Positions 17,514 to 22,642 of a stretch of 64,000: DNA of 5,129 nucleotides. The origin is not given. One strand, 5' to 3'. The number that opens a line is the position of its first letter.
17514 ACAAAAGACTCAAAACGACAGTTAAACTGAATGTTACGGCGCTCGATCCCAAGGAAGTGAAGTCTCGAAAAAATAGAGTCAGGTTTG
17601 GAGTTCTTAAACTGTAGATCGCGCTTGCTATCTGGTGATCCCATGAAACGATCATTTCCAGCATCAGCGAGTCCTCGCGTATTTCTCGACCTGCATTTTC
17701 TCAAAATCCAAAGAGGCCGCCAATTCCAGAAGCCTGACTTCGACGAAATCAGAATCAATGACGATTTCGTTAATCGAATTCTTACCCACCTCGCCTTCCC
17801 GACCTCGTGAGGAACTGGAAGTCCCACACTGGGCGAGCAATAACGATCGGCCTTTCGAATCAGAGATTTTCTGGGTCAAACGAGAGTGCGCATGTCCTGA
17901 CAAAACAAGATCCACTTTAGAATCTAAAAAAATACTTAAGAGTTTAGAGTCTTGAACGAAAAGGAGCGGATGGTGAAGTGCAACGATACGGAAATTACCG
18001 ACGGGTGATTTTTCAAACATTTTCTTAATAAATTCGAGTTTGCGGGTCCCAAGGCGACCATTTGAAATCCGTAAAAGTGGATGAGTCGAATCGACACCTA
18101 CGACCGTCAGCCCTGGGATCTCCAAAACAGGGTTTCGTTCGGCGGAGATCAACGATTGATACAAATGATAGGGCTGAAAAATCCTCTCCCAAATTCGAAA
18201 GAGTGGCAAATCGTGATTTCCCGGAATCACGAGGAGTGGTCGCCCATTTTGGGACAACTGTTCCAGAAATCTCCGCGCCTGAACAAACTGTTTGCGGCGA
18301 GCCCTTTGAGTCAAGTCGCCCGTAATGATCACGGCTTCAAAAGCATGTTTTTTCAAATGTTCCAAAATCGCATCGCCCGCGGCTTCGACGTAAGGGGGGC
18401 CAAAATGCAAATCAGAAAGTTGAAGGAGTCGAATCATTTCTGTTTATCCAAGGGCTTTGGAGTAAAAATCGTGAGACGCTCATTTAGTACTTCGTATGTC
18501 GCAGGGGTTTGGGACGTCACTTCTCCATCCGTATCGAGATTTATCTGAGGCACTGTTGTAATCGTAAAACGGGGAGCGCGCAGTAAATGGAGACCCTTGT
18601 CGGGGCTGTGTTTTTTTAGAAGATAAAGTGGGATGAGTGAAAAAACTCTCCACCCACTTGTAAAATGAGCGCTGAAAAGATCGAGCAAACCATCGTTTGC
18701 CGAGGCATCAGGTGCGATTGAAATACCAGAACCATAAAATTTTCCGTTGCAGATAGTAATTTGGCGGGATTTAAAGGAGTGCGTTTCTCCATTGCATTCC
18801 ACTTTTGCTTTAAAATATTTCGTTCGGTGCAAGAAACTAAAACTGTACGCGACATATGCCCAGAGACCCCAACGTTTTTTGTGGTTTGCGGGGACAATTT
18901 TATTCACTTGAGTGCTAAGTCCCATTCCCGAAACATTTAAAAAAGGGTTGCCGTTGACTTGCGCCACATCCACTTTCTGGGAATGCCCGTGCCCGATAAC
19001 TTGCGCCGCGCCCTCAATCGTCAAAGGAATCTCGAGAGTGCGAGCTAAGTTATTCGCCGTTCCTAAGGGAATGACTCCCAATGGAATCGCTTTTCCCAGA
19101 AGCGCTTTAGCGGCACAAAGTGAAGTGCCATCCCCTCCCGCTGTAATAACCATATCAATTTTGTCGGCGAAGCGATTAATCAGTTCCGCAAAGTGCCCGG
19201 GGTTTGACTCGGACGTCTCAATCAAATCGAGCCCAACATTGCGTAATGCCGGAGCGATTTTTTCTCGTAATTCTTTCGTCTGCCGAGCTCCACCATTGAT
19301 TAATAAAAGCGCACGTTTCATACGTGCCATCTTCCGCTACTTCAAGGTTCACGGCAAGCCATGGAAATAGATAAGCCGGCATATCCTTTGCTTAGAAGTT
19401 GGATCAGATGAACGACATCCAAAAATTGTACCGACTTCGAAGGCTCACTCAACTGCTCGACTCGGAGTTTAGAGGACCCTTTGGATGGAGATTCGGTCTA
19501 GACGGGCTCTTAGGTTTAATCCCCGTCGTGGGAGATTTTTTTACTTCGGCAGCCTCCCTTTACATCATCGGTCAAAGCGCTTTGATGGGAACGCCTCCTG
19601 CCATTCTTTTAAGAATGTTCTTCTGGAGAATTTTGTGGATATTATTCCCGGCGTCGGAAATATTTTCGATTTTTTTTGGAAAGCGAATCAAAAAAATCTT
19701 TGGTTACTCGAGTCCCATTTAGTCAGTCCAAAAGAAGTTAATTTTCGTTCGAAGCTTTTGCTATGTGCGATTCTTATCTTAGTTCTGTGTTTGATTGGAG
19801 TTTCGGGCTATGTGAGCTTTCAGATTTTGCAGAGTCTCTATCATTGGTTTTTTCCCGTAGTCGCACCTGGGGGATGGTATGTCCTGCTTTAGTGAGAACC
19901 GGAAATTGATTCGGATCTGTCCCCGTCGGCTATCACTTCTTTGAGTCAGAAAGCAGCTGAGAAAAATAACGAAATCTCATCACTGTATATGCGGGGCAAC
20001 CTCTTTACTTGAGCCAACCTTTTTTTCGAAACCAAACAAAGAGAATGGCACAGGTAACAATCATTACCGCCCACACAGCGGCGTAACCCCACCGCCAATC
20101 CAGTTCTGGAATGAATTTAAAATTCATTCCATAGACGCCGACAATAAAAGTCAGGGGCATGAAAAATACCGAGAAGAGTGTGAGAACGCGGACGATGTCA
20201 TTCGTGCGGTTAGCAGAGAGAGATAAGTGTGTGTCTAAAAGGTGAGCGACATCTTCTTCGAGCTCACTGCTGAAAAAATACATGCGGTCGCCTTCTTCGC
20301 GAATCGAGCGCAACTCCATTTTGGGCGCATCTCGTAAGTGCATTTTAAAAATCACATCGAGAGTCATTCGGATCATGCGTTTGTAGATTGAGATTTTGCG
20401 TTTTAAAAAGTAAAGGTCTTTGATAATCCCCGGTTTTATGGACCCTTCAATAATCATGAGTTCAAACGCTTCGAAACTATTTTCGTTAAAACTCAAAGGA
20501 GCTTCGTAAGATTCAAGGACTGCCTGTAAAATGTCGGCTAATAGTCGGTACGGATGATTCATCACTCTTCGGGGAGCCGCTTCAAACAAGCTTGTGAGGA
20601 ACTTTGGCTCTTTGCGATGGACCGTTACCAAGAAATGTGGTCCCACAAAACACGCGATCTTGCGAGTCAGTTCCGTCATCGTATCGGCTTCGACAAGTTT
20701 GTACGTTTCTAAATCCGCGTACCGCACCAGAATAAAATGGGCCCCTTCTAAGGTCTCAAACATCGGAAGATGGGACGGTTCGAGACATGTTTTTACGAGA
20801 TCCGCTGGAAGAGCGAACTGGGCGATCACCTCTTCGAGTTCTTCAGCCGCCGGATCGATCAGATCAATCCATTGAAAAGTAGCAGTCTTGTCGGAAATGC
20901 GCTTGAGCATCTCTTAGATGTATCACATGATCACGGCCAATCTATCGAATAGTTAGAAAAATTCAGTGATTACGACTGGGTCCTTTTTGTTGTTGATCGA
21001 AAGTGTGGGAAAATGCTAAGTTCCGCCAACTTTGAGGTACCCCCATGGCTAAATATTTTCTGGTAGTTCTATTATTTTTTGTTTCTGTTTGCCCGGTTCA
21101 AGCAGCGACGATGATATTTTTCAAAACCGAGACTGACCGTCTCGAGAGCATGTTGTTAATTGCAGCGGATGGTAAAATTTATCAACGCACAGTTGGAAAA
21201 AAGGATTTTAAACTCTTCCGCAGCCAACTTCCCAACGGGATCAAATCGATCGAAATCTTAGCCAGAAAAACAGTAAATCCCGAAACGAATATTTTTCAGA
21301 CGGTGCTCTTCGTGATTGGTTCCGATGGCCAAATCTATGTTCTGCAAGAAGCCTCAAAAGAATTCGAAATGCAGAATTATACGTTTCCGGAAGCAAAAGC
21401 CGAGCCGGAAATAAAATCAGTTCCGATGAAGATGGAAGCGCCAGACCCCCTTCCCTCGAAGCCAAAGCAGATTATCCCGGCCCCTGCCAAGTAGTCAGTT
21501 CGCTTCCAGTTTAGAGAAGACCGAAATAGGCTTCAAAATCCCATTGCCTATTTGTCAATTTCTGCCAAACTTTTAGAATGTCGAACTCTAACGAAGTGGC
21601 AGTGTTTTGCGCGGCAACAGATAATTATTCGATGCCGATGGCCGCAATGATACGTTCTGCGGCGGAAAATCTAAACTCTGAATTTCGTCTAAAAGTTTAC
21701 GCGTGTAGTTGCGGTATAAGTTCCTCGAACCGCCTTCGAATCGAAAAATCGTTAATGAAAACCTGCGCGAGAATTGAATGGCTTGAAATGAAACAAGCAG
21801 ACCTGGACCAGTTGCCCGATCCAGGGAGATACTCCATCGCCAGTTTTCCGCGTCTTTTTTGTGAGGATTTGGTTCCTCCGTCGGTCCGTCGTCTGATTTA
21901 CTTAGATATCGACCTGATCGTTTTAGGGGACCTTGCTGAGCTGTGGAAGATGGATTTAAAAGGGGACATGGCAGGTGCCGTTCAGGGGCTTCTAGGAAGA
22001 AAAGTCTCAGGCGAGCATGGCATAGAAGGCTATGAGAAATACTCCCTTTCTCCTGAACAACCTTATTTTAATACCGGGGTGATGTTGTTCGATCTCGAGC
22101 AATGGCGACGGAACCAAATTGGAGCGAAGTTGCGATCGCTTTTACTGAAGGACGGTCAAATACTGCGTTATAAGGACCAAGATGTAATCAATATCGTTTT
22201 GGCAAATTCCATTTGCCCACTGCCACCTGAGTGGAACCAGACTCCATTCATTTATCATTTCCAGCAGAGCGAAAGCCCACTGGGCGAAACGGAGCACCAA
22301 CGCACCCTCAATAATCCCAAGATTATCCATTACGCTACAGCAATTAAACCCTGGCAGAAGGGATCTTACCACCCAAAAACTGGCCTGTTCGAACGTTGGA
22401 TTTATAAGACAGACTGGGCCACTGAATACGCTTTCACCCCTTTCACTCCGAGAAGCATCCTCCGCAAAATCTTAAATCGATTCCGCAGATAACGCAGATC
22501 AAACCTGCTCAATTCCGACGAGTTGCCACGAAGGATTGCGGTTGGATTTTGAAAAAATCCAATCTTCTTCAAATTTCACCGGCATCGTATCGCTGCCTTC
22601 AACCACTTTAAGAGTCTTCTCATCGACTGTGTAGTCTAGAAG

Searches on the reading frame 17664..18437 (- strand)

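Call 17: search_protein_families(library=pfam, proteins=[window:17664-18437:-], max_evalue=0.001)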
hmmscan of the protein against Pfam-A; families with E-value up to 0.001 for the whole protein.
window:17664-18437:- (257 aa): 2 families
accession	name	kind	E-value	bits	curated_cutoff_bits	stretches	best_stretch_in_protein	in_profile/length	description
PF00149.33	Metallophos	-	8.6e-17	62.6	21.5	1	2-185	1-190/191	Calcineurin-like phosphoesterase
PF12850.12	Metallophos_2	-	3.9e-08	33.9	27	1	3-206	2-134/154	Calcineurin-like phosphoesterase superfamily domain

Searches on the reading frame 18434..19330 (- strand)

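Call 17: search_protein_families(library=pfam, proteins=[window:18434-19330:-], max_evalue=0.001)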
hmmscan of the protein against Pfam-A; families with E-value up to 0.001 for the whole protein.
window:18434-19330:- (298 aa): 3 families
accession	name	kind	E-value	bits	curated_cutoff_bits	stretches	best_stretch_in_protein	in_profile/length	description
PF00781.29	DAGK_cat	-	6e-25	87.7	23.6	1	6-125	1-125/125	Diacylglycerol kinase catalytic domain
PF19279.4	YegS_C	-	1.9e-22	80.2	27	1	136-289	5-157/158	YegS C-terminal NAD kinase beta sandwich-like domain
PF01513.26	NAD_kinase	-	1.9e-07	31.9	25.5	1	49-100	64-114/130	ATP-NAD kinase N-terminal domain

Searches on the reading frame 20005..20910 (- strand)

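Call 17: search_protein_families(library=pfam, proteins=[window:20005-20910:-], max_evalue=0.001)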
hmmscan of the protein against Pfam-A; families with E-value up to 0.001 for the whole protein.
window:20005-20910:- (301 aa): 1 family
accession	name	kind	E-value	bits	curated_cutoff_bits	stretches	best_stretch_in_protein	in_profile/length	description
PF01544.23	CorA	-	1.8e-57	195.4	27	1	11-296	3-292/292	CorA-like Mg2+ transporter protein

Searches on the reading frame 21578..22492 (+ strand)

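Call 17: search_protein_families(library=pfam, proteins=[window:21578-22492:+], max_evalue=0.001)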
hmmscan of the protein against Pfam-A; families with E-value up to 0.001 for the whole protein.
window:21578-22492:+ (304 aa): 2 families
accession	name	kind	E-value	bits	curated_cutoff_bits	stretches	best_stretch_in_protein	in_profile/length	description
PF01501.26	Glyco_transf_8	-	1.1e-46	159.9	24.3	1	9-261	2-251/253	Glycosyl transferase family 8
PF18404.7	Glyco_transf_24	-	1.1e-12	48.3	25.7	1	12-219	7-217/268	Glucosyltransferase 24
